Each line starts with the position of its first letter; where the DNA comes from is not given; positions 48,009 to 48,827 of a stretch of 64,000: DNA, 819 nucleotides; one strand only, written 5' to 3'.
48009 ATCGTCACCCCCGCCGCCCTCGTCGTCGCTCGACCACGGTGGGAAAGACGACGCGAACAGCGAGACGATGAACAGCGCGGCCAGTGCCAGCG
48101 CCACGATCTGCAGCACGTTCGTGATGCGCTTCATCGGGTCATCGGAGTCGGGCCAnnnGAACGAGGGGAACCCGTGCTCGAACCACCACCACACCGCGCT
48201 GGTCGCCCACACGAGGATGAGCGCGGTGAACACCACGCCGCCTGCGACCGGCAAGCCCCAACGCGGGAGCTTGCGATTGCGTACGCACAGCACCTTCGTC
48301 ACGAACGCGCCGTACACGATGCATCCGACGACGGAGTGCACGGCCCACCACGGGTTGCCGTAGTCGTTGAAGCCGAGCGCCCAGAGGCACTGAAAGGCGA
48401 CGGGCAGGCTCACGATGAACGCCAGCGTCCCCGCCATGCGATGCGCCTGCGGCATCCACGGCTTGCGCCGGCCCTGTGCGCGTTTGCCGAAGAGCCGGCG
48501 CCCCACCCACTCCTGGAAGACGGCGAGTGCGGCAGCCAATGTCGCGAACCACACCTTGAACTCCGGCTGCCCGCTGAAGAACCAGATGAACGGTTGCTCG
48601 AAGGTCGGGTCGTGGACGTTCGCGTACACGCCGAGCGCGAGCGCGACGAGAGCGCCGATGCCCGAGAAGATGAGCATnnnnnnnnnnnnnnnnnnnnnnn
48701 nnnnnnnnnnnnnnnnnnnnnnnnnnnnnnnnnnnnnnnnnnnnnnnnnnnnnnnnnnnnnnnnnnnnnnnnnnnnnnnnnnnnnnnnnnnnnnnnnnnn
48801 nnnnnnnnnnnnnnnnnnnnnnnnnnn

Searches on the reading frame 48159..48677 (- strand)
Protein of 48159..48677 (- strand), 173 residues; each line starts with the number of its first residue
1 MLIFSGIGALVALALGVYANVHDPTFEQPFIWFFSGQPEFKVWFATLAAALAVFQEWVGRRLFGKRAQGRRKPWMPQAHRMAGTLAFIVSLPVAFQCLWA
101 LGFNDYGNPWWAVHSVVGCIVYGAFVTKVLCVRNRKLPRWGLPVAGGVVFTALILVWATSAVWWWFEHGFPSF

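Call 46: find_homologous_proteins(query=window:48159-48677:-, max_evalue=1e-20)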
Query window:48159-48677:- (173 aa): 263 proteins with E <= 1e-20 among 2892 candidates; the best 120 are listed.
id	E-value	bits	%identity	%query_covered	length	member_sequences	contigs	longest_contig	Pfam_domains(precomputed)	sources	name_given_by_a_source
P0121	1.1e-108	379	95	100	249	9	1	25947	PF20139.5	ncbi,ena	-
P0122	5.4e-101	354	87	100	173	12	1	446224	PF20139.5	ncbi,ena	-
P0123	2.2e-96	339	86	100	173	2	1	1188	PF20139.5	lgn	-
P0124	5.2e-95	335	84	100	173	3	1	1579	PF20139.5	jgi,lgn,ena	-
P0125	1.2e-93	330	81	100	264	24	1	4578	PF20139.5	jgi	jgi:hypothetical protein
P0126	3.0e-92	326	79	100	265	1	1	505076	PF20139.5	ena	-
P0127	6.3e-90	318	77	100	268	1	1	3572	PF20139.5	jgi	-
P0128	1.2e-89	317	77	100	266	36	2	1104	PF20139.5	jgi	jgi:hypothetical protein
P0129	8.0e-52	194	54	96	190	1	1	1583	PF20139.5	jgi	-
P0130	1.2e-50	190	55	96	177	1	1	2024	PF20139.5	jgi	jgi:hypothetical protein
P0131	2.1e-50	189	54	94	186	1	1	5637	PF20139.5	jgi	jgi:Family of unknown function (DUF6529)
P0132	2.6e-50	189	53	100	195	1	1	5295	PF20139.5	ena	-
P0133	1.4e-49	187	54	96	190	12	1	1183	PF20139.5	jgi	jgi:Family of unknown function (DUF6529)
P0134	1.6e-49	186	81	57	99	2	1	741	PF20139.5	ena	-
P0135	1.9e-49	186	55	97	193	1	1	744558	PF20139.5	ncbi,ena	-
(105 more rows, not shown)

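Call 50: find_encoding_contigs(protein=P0122, flank=2500, max_places=1)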
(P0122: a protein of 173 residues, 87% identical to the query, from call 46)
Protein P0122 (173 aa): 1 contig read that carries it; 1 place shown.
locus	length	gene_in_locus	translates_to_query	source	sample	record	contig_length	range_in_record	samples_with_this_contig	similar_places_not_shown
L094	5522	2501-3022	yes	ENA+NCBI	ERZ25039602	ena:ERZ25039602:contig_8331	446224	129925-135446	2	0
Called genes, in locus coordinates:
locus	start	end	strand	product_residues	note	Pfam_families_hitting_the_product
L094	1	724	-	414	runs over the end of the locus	PF04122:CW_binding_2 (weak)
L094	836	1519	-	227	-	PF07992:Pyr_redox_2, PF02852:Pyr_redox_dim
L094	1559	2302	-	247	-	-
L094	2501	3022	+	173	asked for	PF20139:DUF6529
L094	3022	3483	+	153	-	-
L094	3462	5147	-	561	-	PF00753:Lactamase_B, PF12706:Lactamase_B_2, PF22505:RNase_J_b_CASP, PF07521:RMMBL, PF17770:RNase_J_C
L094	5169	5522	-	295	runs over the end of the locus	PF00701:DHDPS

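Call 51: find_encoding_contigs(protein=P0126, flank=2500, max_places=1)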
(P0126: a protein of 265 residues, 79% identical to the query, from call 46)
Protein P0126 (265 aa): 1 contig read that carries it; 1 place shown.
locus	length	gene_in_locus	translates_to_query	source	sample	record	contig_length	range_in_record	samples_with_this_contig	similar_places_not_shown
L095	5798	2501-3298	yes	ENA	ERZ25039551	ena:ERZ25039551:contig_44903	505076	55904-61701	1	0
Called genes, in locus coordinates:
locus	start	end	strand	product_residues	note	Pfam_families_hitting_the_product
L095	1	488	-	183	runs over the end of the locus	-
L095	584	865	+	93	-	-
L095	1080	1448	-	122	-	PF02852:Pyr_redox_dim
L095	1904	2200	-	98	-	-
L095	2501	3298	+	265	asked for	PF20139:DUF6529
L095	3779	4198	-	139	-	PF17770:RNase_J_C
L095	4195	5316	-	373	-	PF00753:Lactamase_B (weak), PF12706:Lactamase_B_2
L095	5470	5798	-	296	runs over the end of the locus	PF00701:DHDPS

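Call 53: find_encoding_contigs(protein=P0121, flank=1500, max_places=4)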
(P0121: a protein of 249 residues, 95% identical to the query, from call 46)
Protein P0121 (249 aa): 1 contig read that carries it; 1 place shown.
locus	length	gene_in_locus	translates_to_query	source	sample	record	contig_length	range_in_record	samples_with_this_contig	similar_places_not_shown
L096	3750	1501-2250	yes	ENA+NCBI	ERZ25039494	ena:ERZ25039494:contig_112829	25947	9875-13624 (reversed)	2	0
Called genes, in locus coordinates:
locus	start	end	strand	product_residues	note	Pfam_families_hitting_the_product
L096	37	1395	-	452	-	PF01134:GIDA (weak), PF01262:AlaDh_PNT_C (faint), PF01266:DAO (faint), PF07992:Pyr_redox_2, PF12831:FAD_oxidored, PF13738:Pyr_redox_3, PF00070:Pyr_redox, PF02852:Pyr_redox_dim, +3 more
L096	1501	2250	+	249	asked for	PF20139:DUF6529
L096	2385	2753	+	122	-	PF13442:Cytochrome_CBB3, PF00034:Cytochrom_C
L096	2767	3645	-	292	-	PF22505:RNase_J_b_CASP, PF07521:RMMBL, PF17770:RNase_J_C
